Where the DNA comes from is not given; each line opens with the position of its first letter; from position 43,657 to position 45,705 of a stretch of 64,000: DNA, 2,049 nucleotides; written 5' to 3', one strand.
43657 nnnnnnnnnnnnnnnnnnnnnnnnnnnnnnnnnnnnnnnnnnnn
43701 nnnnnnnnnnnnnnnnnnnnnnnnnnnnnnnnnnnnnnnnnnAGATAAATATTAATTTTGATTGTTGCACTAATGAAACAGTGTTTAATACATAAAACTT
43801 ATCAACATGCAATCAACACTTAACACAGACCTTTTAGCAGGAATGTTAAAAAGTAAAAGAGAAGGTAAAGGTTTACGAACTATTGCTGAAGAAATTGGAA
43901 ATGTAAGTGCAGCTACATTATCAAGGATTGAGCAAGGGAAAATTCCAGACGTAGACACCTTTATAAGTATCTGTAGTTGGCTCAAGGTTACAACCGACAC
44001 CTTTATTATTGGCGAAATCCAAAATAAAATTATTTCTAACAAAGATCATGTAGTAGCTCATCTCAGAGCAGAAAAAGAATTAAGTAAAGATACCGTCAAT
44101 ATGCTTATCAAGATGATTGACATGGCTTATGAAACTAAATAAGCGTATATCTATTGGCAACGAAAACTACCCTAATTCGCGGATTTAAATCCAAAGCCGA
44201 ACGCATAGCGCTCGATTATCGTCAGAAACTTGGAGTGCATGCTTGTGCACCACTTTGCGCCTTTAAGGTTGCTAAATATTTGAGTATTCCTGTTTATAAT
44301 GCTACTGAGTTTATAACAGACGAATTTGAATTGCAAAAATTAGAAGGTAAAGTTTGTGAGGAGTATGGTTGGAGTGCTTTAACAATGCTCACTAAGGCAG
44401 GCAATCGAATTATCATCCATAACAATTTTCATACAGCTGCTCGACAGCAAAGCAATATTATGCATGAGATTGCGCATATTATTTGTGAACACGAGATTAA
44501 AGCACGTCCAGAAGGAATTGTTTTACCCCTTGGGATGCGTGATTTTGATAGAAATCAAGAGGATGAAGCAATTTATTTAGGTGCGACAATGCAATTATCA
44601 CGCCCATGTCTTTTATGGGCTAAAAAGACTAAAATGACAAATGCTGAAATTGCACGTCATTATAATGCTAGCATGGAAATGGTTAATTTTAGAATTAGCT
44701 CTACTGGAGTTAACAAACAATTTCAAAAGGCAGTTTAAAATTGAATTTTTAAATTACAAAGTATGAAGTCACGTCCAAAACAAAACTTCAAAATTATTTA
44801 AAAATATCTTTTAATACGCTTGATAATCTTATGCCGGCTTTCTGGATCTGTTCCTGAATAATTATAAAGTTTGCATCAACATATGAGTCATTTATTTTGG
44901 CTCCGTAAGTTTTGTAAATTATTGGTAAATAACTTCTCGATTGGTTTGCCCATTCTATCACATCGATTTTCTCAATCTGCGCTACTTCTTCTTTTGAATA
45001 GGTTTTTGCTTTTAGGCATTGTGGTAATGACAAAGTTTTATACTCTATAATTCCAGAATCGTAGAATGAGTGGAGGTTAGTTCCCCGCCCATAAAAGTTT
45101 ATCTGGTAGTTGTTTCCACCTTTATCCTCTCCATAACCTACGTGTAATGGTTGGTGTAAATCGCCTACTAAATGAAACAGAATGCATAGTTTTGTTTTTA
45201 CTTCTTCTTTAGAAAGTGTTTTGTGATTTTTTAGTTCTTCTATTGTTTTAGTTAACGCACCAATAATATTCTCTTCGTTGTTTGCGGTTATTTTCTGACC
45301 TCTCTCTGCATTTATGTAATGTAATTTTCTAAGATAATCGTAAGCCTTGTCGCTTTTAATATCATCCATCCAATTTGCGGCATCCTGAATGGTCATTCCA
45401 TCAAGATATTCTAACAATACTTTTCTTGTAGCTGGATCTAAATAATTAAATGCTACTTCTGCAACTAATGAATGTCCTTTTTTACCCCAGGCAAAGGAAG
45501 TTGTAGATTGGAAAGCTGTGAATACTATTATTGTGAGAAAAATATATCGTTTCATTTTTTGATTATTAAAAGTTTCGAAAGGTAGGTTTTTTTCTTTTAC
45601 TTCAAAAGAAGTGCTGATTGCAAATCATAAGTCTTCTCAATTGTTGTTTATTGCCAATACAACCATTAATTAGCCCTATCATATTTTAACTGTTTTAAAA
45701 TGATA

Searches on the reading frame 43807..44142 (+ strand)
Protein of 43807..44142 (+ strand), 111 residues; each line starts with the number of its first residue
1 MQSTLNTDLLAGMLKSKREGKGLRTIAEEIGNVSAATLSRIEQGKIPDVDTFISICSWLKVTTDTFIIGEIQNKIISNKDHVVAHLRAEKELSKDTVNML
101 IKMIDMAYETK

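Call 3: search_protein_families(library=pfam, proteins=[window:43807-44142:+], max_evalue=0.01)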
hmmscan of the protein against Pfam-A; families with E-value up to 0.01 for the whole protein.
window:43807-44142:+ (111 aa): 2 families
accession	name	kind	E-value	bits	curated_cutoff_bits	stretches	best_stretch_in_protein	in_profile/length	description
PF01381.28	HTH_3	-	8.3e-07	29.4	23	1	14-65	1-54/55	Helix-turn-helix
PF13560.12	HTH_31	-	9.1e-05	23.1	27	1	18-62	12-57/64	Helix-turn-helix domain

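Call 4: search_protein_families(library=padloc, proteins=[window:43807-44142:+], max_evalue=0.01)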
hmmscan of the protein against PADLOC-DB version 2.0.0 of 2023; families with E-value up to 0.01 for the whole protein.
window:43807-44142:+ (111 aa): 2 families
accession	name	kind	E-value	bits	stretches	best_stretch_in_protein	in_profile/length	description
PDLC02926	HTH_VI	-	0.0006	18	1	14-75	6-69/92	-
PDLC03951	RmrA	-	0.00095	16.2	1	14-73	13-73/400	-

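Call 6: search_protein_families(library=ncbifam, proteins=[window:43807-44142:+], max_evalue=0.01)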
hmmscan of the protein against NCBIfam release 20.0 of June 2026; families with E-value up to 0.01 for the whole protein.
window:43807-44142:+ (111 aa): 1 family
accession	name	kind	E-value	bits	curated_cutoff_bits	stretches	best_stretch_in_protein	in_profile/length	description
NF041951.1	phage_RstR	subfamily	2.3e-05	24.6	80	1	14-110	7-105/108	RstR family transcriptional repressor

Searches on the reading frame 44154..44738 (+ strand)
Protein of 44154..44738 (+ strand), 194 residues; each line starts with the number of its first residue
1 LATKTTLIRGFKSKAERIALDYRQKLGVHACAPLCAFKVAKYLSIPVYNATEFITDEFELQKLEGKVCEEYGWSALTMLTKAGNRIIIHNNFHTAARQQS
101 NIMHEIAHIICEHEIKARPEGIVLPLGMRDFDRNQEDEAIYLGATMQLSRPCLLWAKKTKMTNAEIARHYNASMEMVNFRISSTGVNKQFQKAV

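Call 3: search_protein_families(library=pfam, proteins=[window:44154-44738:+], max_evalue=0.01)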
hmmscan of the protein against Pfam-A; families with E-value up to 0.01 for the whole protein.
window:44154-44738:+ (194 aa): 1 family
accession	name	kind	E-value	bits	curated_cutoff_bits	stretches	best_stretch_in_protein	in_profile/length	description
PF06114.19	Peptidase_M78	-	1.1e-13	51.5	22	1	82-182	27-123/123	IrrE N-terminal-like domain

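Call 4: search_protein_families(library=padloc, proteins=[window:44154-44738:+], max_evalue=0.01)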
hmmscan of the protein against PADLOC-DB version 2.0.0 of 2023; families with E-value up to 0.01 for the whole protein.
window:44154-44738:+ (194 aa): 2 families
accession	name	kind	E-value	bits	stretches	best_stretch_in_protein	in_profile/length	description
PDLC04141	capP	-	0.0013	16.3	1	72-118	42-87/242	capP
PDLC03944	RmrA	-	0.0087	13.2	1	85-119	186-219/384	-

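Call 6: search_protein_families(library=ncbifam, proteins=[window:44154-44738:+], max_evalue=0.01)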
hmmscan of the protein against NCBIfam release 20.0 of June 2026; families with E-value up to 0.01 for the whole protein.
window:44154-44738:+ (194 aa): 0 families

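Call 51: search_solved_structures(query=window:44154-44738:+, max_evalue=1)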
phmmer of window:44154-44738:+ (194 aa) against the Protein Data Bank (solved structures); distinct sequences matched with E-value up to 1: 0.

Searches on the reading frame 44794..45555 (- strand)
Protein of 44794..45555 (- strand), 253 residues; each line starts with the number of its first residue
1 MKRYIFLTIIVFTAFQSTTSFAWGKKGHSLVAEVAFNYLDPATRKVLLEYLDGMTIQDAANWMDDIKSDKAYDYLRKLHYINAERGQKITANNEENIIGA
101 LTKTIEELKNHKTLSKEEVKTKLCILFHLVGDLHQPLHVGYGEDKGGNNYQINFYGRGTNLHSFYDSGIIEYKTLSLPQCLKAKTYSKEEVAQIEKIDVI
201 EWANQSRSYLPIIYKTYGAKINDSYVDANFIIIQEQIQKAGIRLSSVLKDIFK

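Call 98: search_protein_families(library=pfam, proteins=[window:44794-45555:-], max_evalue=0.001)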
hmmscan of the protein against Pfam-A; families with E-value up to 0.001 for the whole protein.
window:44794-45555:- (253 aa): 1 family
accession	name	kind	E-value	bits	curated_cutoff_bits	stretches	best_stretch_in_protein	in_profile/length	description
PF02265.22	S1-P1_nuclease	-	1.2e-51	176.5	29.5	1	23-253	1-258/258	S1/P1 Nuclease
